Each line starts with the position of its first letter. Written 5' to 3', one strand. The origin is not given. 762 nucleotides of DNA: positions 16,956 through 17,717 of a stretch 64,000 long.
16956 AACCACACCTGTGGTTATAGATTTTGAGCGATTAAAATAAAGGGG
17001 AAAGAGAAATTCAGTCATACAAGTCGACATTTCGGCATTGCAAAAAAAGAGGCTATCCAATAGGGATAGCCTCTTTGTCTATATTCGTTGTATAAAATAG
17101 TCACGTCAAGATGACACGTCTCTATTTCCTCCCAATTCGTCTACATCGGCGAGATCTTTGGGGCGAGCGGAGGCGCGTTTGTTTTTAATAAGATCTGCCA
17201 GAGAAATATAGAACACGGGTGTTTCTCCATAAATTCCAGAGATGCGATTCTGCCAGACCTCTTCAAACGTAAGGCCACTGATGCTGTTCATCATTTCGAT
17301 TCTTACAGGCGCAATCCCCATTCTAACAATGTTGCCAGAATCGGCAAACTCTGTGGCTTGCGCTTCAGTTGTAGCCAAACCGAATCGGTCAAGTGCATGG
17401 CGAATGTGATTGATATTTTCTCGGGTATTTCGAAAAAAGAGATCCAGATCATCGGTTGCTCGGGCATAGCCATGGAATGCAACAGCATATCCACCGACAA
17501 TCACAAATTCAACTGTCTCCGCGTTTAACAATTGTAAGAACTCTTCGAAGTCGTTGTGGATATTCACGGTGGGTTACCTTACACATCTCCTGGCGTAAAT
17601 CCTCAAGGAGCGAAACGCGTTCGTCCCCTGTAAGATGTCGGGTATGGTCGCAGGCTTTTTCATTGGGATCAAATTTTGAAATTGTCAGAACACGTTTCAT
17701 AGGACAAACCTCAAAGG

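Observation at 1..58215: Sulfatases and PhyH-type Fe(II)/2OG dioxygenases are co-amplified and interleaved, suggesting an undescribed two-enzyme glycan desulfation/oxidation system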

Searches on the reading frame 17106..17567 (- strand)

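Call 4: search_protein_families(library=pfam, proteins=[window:17106-17567:-])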
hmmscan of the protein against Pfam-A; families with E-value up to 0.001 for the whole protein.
window:17106-17567:- (153 aa): 4 families
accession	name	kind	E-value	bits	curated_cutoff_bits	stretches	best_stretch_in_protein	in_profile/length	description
PF19502.5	DUF6036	-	8.7e-10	39.1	23.6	1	8-144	8-117/164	Nucleotidyltransferase of unknown function (DUF6036)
PF09970.15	DUF2204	-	8.8e-08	32.4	20.3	1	5-144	3-143/181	Nucleotidyl transferase of unknown function (DUF2204)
PF08843.17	AbiEii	-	7.4e-05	23.2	22.5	1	18-77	12-74/238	Nucleotidyl transferase AbiEii toxin, Type IV TA system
PF10706.15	Aminoglyc_resit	-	0.0001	22.9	21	1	10-77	5-73/149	Aminoglycoside-2''-adenylyltransferase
